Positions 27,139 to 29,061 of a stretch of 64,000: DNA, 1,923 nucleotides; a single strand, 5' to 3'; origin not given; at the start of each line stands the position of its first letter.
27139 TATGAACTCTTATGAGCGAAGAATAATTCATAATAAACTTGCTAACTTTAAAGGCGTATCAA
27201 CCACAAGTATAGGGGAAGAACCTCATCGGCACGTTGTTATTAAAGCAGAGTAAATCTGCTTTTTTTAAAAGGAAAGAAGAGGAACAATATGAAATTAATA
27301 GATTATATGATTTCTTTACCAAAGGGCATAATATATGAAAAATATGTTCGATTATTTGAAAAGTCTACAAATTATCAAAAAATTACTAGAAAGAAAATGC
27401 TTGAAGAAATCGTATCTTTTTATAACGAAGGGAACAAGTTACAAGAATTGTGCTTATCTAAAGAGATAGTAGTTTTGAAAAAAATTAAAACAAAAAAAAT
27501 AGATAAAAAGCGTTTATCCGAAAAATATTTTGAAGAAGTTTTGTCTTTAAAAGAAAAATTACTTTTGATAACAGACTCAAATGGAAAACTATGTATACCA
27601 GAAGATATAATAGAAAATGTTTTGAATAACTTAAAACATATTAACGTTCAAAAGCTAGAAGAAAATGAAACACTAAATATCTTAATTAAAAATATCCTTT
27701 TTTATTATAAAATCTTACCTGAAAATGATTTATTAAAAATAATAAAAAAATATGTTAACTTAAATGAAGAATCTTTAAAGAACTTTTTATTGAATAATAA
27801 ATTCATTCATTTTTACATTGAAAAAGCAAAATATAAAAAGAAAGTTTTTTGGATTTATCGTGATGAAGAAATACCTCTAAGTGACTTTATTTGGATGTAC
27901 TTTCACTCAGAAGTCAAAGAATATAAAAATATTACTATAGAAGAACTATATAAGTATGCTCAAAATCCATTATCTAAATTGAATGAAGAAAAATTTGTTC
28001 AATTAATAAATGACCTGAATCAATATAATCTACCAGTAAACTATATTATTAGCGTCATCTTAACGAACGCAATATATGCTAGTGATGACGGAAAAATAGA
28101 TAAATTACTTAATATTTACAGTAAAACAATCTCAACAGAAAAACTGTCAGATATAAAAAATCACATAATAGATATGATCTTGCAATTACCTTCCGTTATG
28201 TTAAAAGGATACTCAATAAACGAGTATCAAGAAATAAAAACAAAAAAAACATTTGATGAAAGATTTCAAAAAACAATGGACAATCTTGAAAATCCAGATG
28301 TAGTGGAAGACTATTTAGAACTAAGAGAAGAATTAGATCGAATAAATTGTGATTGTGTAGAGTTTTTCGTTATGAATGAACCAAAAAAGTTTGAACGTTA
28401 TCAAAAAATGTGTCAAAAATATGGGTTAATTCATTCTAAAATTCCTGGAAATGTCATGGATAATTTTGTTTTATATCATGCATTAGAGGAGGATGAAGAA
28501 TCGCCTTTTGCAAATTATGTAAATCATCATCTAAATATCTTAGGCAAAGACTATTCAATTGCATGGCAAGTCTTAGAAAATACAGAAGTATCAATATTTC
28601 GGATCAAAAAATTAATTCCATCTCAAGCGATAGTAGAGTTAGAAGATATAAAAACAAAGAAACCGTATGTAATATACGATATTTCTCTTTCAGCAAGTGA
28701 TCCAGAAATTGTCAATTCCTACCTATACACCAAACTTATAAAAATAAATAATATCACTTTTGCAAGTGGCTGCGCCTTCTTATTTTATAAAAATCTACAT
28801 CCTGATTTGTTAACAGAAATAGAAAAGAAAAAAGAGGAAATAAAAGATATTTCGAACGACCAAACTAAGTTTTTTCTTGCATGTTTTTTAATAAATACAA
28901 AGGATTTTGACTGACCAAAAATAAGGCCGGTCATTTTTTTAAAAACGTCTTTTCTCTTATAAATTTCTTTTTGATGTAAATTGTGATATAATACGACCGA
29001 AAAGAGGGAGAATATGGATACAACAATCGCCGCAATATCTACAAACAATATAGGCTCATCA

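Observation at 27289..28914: A 541-aa orphan ORF inserted inside the universally conserved rnpA-yidC-jag-mnmE-mnmG-rsmG origin cluster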

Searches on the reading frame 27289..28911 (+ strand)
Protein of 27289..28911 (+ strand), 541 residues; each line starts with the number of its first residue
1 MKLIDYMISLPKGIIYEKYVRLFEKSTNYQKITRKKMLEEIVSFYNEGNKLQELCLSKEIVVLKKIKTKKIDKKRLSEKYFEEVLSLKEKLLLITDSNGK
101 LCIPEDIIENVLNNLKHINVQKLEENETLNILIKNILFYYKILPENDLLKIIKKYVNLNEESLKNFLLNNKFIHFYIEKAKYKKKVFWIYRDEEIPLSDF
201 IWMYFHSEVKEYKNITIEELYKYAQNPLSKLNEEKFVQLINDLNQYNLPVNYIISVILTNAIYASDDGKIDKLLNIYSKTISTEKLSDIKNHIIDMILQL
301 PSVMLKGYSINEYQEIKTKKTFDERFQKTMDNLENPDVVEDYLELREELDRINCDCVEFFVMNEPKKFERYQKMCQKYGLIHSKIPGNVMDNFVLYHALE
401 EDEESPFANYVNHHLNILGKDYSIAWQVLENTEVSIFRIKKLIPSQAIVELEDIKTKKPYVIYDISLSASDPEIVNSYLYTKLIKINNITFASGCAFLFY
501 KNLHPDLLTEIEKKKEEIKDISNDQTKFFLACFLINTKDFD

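Call 3: search_protein_families(library=pfam, proteins=[window:27289-28911:+], max_evalue=10)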
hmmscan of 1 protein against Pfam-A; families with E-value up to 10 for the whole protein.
window:27289-28911:+ (541 aa): 0 families
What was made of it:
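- On Cold-shock / S1 OB-fold nucleic-acid binders: No CSD or S1 hit at E<=10 (call 3). b2/b3 read IVELED / PYVIY.
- On Winged-helix transcription regulators (ArsR/SmtB, MecI/BlaI, MarR): No HTH family at E<=10 (call 3).
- Closest known: Cold-shock / S1-like OB-fold nucleic-acid-binding domains. Different: About 10% identity, E 0.03-0.3, no RNP1/RNP2 motifs and no CSD/S1 HMM match (call 3).
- CSD and S1 HMMs do not match (call 3). No HTH family HMM matches at E<=10 (call 3).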

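Call 4: search_protein_families(library=ncbifam, proteins=[window:27289-28911:+], max_evalue=10)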
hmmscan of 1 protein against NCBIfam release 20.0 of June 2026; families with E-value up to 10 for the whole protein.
window:27289-28911:+ (541 aa): 0 families

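Call 5: search_solved_structures(query=window:27289-28911:+, max_evalue=10)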
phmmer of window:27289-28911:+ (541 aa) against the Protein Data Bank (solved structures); distinct sequences matched with E-value up to 10: 4.
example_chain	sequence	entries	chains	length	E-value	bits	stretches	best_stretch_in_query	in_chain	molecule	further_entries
5a5c_A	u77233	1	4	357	0.03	16.1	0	256-309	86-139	LRRTM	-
8rgx_A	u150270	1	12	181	1.6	10.5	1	264-362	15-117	Bacterial proteasome activator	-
6bgl_B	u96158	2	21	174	1.6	10.4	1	264-362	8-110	Bacterial proteasome activator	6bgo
5lzp_1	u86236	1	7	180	1.7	10.3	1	264-362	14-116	Bacterial proteasome activator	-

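Call 6: find_homologous_proteins(query=window:27289-28911:+, max_evalue=0.001)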
Query window:27289-28911:+ (541 aa): 2 proteins with E <= 0.001 among 8000 candidates.
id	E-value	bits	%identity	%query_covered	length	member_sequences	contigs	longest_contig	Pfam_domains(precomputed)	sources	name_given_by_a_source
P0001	0.0e+0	1147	98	100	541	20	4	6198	PF25948.1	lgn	-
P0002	1.5e-273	926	78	100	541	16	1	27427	PF25948.1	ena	-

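Call 7: search_protein_families(library=phrogs, proteins=[window:27289-28911:+], max_evalue=10)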
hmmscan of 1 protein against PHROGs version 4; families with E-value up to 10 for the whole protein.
window:27289-28911:+ (541 aa): 1 family
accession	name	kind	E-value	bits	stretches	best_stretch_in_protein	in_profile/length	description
phrog_38367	-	unknown function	0.071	14.2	1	111-171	31-90/131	-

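Call 8: search_protein_families(library=padloc, proteins=[window:27289-28911:+], max_evalue=10)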
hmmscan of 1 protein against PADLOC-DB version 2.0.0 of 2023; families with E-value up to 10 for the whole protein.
window:27289-28911:+ (541 aa): 0 families
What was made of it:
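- On Known anti-phage defence systems (PADLOC-DB): No PADLOC hit (call 8).
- Tried and rejected: Direct family scans of X found nothing usable: Pfam, NCBIfam, PADLOC and PDB by sequence gave no significant hit, and PHROGs gave only E 0.07 (calls 3-5, 7, 8).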

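Call 9: search_protein_families(library=pfam, proteins=[P0001, P0002], max_evalue=10)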
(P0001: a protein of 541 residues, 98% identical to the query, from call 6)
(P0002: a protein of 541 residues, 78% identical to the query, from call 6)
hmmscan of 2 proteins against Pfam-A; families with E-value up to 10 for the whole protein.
P0001 (541 aa): 2 families
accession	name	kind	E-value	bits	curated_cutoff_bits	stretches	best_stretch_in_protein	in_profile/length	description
PF24466.1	DUF7578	-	0.06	13.4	27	1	193-247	3-56/65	Domain of unknown function (DUF7578)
PF05306.16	DUF733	-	2.6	8.9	25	1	280-334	19-73/85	Protein of unknown function (DUF733)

P0002 (541 aa): 4 families
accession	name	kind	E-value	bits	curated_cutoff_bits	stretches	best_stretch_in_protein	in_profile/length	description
PF03874.21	RNA_pol_Rpb4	-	0.062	14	25.6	1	206-248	28-70/116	RNA polymerase Rpb4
PF24857.1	THR4_C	-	0.17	12.5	27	1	497-527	47-77/85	Threonine synthase, C-terminal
PF22986.3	Fn3_ELFN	-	0.28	11.6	27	1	428-469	30-71/85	ELFN1/ELFN2, fibronectin type-III domain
PF00646.38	F-box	-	0.92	10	20.5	1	101-122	2-23/43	F-box domain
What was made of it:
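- On Pfam DUF7986 (PF25948): No match to PF25948 came back from the local Pfam copy, for X or for P0001/P0002, so X was not scored against the model directly (calls 3, 9).
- Tried and rejected: No match to DUF7986 came back from the local Pfam copy, even for P0001 and P0002 (call 9).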

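Call 11: find_encoding_contigs(protein=P0002, flank=10000, max_places=6)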
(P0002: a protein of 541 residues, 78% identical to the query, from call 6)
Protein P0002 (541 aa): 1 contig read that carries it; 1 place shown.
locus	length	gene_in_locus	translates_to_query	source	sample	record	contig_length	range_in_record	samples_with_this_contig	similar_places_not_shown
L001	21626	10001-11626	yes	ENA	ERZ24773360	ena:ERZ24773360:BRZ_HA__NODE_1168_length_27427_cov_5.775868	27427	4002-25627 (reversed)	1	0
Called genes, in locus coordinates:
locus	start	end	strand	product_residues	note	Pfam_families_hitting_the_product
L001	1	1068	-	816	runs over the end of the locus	PF00521:DNA_topoisoIV, PF03989:DNA_gyraseA_C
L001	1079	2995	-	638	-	PF02518:HATPase_c, PF00204:DNA_gyraseB, PF01751:Toprim, PF00986:DNA_gyraseB_C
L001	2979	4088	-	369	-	PF02463:SMC_N, PF13175:AAA_15, PF13476:AAA_23, PF13514:AAA_27 (faint), PF13555:AAA_29 (weak), PF13304:AAA_21 (weak)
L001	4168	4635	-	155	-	PF06338:ComK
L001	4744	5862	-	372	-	PF00712:DNA_pol3_beta, PF02767:DNA_pol3_beta_2, PF02768:DNA_pol3_beta_3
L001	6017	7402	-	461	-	PF11638:DnaA_N, PF00004:AAA (faint), PF00308:Bac_DnaA, PF01695:IstB_IS21 (weak), PF01637:ATPase_2 (faint), PF13173:AAA_14 (faint), PF08299:Bac_DnaA_C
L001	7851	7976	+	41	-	PF00468:Ribosomal_L34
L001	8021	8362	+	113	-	PF00825:Ribonuclease_P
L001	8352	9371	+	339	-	PF02096:60KD_IMP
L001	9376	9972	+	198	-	PF07650:KH_2 (weak), PF13083:KH_KhpA-B, PF01424:R3H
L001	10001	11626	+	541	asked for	PF25948:DUF7986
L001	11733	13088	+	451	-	PF10396:TrmE_N, PF00350:Dynamin_N (faint), PF12631:MnmE_helical, PF00009:GTP_EFTU (faint), PF01926:MMR_HSR1, PF02421:FeoB_N, PF04548:AIG1 (weak)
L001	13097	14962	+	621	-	PF00890:FAD_binding_2 (faint), PF01134:GIDA, PF07992:Pyr_redox_2 (faint), PF12831:FAD_oxidored, PF21680:GIDA_C_1st, PF13932:SAM_GIDA_C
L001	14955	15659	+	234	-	PF02527:GidB, PF03848:TehB (weak), PF05175:MTS, PF13649:Methyltransf_25 (weak), PF13847:Methyltransf_31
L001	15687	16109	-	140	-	-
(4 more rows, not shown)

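Call 12: find_encoding_contigs(protein=P0001, flank=10000, max_places=6)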
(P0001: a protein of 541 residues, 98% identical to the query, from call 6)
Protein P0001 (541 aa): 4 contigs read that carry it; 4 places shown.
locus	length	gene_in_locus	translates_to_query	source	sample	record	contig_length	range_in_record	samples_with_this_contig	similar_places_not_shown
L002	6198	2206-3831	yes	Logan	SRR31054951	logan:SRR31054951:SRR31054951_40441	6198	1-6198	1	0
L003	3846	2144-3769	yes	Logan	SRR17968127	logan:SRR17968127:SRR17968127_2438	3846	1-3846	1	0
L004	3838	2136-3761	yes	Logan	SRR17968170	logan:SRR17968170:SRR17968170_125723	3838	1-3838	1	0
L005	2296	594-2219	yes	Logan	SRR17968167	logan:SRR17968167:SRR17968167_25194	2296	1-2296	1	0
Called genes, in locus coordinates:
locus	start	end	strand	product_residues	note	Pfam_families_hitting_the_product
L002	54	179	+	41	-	PF00468:Ribosomal_L34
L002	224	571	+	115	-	PF00825:Ribonuclease_P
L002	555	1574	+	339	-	PF02096:60KD_IMP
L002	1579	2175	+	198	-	PF07650:KH_2 (faint), PF13083:KH_KhpA-B, PF01424:R3H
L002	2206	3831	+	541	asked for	PF25948:DUF7986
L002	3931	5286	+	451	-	PF10396:TrmE_N, PF00350:Dynamin_N (faint), PF12631:MnmE_helical, PF00009:GTP_EFTU (faint), PF01926:MMR_HSR1, PF02421:FeoB_N, PF04548:AIG1 (weak)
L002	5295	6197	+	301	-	?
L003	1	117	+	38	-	?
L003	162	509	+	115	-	PF00825:Ribonuclease_P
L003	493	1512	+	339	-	PF02096:60KD_IMP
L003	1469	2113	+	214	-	PF07650:KH_2 (faint), PF13083:KH_KhpA-B, PF01424:R3H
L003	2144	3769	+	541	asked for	PF25948:DUF7986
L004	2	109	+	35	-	?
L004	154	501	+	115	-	PF00825:Ribonuclease_P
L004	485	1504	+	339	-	PF02096:60KD_IMP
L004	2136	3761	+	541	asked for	PF25948:DUF7986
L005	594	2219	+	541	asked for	PF25948:DUF7986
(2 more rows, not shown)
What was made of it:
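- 28306..28911 (+): C-module (aa ~340-541), Pfam PF25948 / DUF7986: helical shell around an OB-fold. PF25948 is on record for the 98% and 78% homologues (calls 6, 11, 12).
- On Pfam DUF7986 (PF25948): The 98% and 78% identical proteins P0001 and P0002 carry unmarked (E<=1e-5) PF25948 hits (calls 6, 11, 12).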

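Call 17: search_protein_representatives(protein=window:27289-28911:+)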
Query: 541 residues. Proteins with E-value up to 0.001 (for the whole library): 95; up to 1e-10: 21; up to 1e-30: 10. The best 95 are listed.
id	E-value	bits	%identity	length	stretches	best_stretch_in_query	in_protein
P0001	0.0e+00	1146.7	98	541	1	1-541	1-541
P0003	1.5e-97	343.8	36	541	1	5-535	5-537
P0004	1.2e-57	212.2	30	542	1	2-536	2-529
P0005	5.9e-54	200.0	31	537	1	1-535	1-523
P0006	1.2e-53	199.0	29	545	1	10-535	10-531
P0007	3.0e-52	194.4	27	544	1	1-536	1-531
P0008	1.5e-47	178.8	28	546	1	1-538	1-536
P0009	5.8e-46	173.6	32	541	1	3-538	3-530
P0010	1.8e-45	172.0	32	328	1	234-535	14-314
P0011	8.0e-32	127.0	27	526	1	5-532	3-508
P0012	3.9e-29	118.1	28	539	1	12-539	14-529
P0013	1.6e-21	93.0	27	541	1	1-538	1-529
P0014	3.2e-17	78.8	32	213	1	339-539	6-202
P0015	4.6e-14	68.4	24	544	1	8-532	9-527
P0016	4.1e-13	65.2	32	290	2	1-192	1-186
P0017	7.3e-13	64.4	29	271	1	299-539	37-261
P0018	1.2e-11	60.4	29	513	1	8-327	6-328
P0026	8.2e-10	54.3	31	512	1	2-183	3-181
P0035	6.7e-08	48.0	28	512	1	5-177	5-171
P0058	1.6e-05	40.2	28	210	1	381-536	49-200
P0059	2.1e-05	39.8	27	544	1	12-293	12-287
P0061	2.2e-05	39.8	32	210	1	388-514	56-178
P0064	3.2e-05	39.2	37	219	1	429-516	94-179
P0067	3.5e-05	39.1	26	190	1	373-514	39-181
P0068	3.8e-05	38.9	30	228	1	430-530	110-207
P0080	1.9e-04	36.7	28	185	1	380-533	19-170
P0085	4.1e-04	35.5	33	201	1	426-516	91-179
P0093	7.1e-04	34.7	37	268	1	426-517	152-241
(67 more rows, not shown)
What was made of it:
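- On ORFan / orphan gene: 95 clusters at 50% identity match at E<=1e-3, 10 of them at E<=1e-30 (call 17).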

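Call 21: find_encoding_contigs(protein=P0003, flank=8000, max_places=4)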
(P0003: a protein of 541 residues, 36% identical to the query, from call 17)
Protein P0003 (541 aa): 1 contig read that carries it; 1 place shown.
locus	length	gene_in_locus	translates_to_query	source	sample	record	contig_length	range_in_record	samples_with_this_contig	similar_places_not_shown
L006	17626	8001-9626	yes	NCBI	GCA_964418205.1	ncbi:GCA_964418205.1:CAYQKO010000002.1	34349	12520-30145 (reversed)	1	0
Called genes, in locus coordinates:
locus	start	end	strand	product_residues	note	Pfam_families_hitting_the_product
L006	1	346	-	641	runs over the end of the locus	PF02518:HATPase_c, PF00204:DNA_gyraseB, PF01751:Toprim, PF00986:DNA_gyraseB_C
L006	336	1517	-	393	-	PF02463:SMC_N, PF13175:AAA_15, PF13476:AAA_23, PF13514:AAA_27 (weak), PF13555:AAA_29 (weak), PF13304:AAA_21 (weak)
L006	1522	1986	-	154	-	PF06338:ComK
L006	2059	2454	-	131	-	-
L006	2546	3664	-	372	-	PF00712:DNA_pol3_beta, PF02767:DNA_pol3_beta_2, PF02768:DNA_pol3_beta_3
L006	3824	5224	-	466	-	PF11638:DnaA_N, PF00308:Bac_DnaA, PF01695:IstB_IS21 (weak), PF00004:AAA (weak), PF08299:Bac_DnaA_C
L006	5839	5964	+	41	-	PF00468:Ribosomal_L34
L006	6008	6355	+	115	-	PF00825:Ribonuclease_P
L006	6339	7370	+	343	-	PF02096:60KD_IMP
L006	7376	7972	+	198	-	PF07650:KH_2 (weak), PF13083:KH_KhpA-B, PF01424:R3H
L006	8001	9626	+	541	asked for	PF25948:DUF7986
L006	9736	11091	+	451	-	PF10396:TrmE_N, PF00350:Dynamin_N (faint), PF12631:MnmE_helical, PF00009:GTP_EFTU (faint), PF01926:MMR_HSR1, PF02421:FeoB_N, PF04548:AIG1 (weak)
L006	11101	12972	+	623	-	PF00890:FAD_binding_2 (faint), PF01134:GIDA, PF07992:Pyr_redox_2 (faint), PF21680:GIDA_C_1st, PF13932:SAM_GIDA_C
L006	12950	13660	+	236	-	PF02527:GidB, PF03848:TehB, PF05175:MTS (weak), PF13847:Methyltransf_31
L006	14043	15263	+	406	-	PF02195:ParB_N, PF17762:HTH_ParB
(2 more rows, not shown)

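Call 22: find_encoding_contigs(protein=P0005, flank=8000, max_places=4)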
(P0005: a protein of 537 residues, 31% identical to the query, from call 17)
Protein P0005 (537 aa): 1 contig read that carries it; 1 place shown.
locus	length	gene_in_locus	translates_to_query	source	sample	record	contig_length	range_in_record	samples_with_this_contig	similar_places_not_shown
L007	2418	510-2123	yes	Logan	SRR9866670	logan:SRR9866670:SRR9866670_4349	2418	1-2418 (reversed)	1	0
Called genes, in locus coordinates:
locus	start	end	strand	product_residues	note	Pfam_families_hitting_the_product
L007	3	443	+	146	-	?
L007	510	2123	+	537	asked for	-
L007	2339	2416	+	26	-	?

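Call 28: find_related_loci(query=A3, collection=genome_contigs, flank=6000)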
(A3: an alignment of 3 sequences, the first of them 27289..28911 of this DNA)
Query A3 (541 aa) in genome_contigs; peptide patterns used: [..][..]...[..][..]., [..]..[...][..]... (x = any residue, [..] = any of these).
599 stretches matched a pattern (row limit reached: there are more); 2 encode a relative of the query (tblastn E <= 1e-3); 2 distinct loci.
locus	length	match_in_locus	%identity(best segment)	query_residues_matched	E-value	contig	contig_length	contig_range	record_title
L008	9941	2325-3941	78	1-539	0e+0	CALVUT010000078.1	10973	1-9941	MAG: uncultured Bacilli bacterium isolate E0_RM__bin3 genome assembly, contig: E0_RM__k127_277182, whole genome shotgun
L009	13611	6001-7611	36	1-535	5e-100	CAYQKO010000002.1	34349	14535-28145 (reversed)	MAG TPA_asm: uncultured Muribaculaceae bacterium isolate SRP222994_co1_113 genome assembly, contig: NODE_2280_length_343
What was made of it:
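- Tried and rejected: The one genome_contigs scan found only two species (call 28).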

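Call 30: predict_structure(alignment_id=A1)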
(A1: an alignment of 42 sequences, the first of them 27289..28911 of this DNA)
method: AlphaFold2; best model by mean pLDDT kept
length: 541 residues; sequences in the alignment: 42
mean_pLDDT: 91.6   pTM: 0.79
mean pLDDT of the five models: 91.6, 91.1, 90.9, 90.1, 89.9
residues with pLDDT >= 90: 435; 70-90: 89; 50-70: 15; < 50: 2
segments of 3 or more residues with pLDDT < 50: none
pLDDT, mean of each block of 10 residues (from residue 1): 94 94 89 97 91 93 78 72 92 89 93 91 89 97 97 95 95 94 95 88 93 94 91 90 92 92 87 88 91 93 95 91 91 93 93 93 95 92 72 93 95 93 94 96 96 97 94 94 95 90 93 96 96 83 35
secondary structure, 60 per line:
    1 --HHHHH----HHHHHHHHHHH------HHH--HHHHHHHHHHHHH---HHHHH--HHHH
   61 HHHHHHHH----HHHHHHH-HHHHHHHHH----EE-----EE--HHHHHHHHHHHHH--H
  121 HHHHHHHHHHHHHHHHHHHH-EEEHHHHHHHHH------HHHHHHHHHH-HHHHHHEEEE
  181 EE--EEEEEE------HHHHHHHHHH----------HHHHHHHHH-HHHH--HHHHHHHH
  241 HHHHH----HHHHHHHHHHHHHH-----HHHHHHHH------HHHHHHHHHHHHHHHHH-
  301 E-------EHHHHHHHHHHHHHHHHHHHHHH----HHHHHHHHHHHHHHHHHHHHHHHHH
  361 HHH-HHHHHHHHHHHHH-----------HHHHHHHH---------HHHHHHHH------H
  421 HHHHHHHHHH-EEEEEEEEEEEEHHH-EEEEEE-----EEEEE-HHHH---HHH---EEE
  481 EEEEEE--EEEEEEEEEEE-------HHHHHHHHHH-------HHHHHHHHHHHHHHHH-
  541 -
elements in order: H3-7 H12-22 H34-46 H50-54 H57-68 H73-79 H81-89 H105-117 H120-140 E142-144 H145-153 H160-169 H171-176 E177-182 E185-190 H197-206 H217-225 H227-230 H233-245 H250-263 H269-276 H283-299 H310-331 H336-363 H365-377 H389-396 H406-413 H420-430 E432-443 E448-453 E459-463 H465-468 E478-486 E489-499 H507-516 H524-539
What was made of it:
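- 27289..28248 (+): N-module (aa 1-320): helical, with a winged-helix unit. No Pfam family on record. Ends in the motif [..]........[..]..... AF2 secondary structure (call 30).
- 27712..27858 (+): Winged-helix unit (aa 142-190: beta, three helices, beta-hairpin). DSSP on the model (call 30).
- Checked: 'Soluble, mostly helical' agrees with the AF2 model, except for a C-terminal five-stranded beta-barrel (call 30).
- AF2 confidence is very high from a 42-sequence alignment (call 30).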

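Call 32: fold_search(model_id=the predicted structure, library=pdb)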
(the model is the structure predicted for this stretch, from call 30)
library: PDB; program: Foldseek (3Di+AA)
matches with E <= 10: 383; with E <= 0.001: 0
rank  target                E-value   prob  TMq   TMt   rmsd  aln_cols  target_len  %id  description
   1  7o4i_2                1.5e-01  0.13  0.10  0.11  19.0       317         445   15  Yeast RNA polymerase II transcription pre-initiation complex with initial transcription bubble (released 2021-06-16)
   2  6a6l_A                2.6e-01  0.99  0.10  0.57   4.1        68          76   10  Crystal structure of the cold shock domain of YB-1 in complex with m5C RNA (released 2019-06-19)
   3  6ktc_A                3.1e-01  0.98  0.10  0.59   3.4        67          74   10  Crystal structure of YBX1 CSD with m5C RNA (released 2020-02-05)
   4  7f3l_A                3.1e-01  0.97  0.10  0.57   4.0        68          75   10  Crystal structure of human YBX2 CSD in complex with m5C RNA in space group P62 (released 2022-06-22)
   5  1sax_A                3.1e-01  0.89  0.12  0.46  13.2       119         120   18  Three-dimensional structure of s.aureus methicillin-resistance regulating transcriptional repressor meci in complex wi (released 2004-04-27)
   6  4ooi_B                3.2e-01  0.66  0.09  0.38  10.5       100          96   13  Reduced HlyU from Vibrio cholerae N16961 (released 2014-12-31)
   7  6lmr_MODEL_1_A        3.4e-01  0.94  0.10  0.46   5.0        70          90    8  Solution structure of cold shock domain and ssDNA complex (released 2020-07-22)
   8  8aas_C                3.5e-01  0.77  0.10  0.39   7.6       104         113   16  Crystal structure of the Pyrococcus abyssi RPA trimerization core bound to poly-dT20 ssDNA (released 2023-05-03)
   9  3aqq_A                3.9e-01  0.97  0.10  0.45   3.7        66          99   15  Crystal structure of human CRHSP-24 (released 2010-12-22)
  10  9efw_A                4.7e-01  0.60  0.11  0.40  10.9       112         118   20  Co-crystal structure of yeast Forkhead transcription factor Fkh1 bound to DNA (released 2025-09-24)
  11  1xsd_A                4.9e-01  0.80  0.12  0.44  13.2       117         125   18  Crystal structure of the BlaI repressor in complex with DNA (released 2005-03-29)
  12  9n74_SR               4.9e-01  0.66  0.10  0.33   9.2       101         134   11  SSU processome maturation and disassembly, State H (released 2025-10-29)
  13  1okr_B                5.1e-01  0.69  0.12  0.42  13.3       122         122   19  Three-dimensional structure of S.aureus methicillin-resistance regulating transcriptional repressor MecI. (released 2003-10-09)
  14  2zkz_C                5.4e-01  0.93  0.10  0.54   6.4        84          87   15  Crystal structure of the transcriptional repressor PagR of Bacillus anthracis (released 2009-04-07)
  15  6kug_A                5.7e-01  0.97  0.10  0.61   3.3        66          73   11  Crystal structure of YBX1 CSD with RNA (released 2020-02-05)
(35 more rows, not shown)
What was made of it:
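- On Winged-helix transcription regulators (ArsR/SmtB, MecI/BlaI, MarR): A beta/three-helix/beta-hairpin unit at aa 142-190 (call 30), with local Foldseek hits (call 32).
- Closest known: Winged-helix repressors. Same: Local winged-helix fold similarity, which I assign to aa ~120-190 (prob 0.66-0.96; call 32).
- Local Foldseek similarity to ArsR/PagR/HlyU and MecI/BlaI wHTH repressors (prob up to 0.96, call 32).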
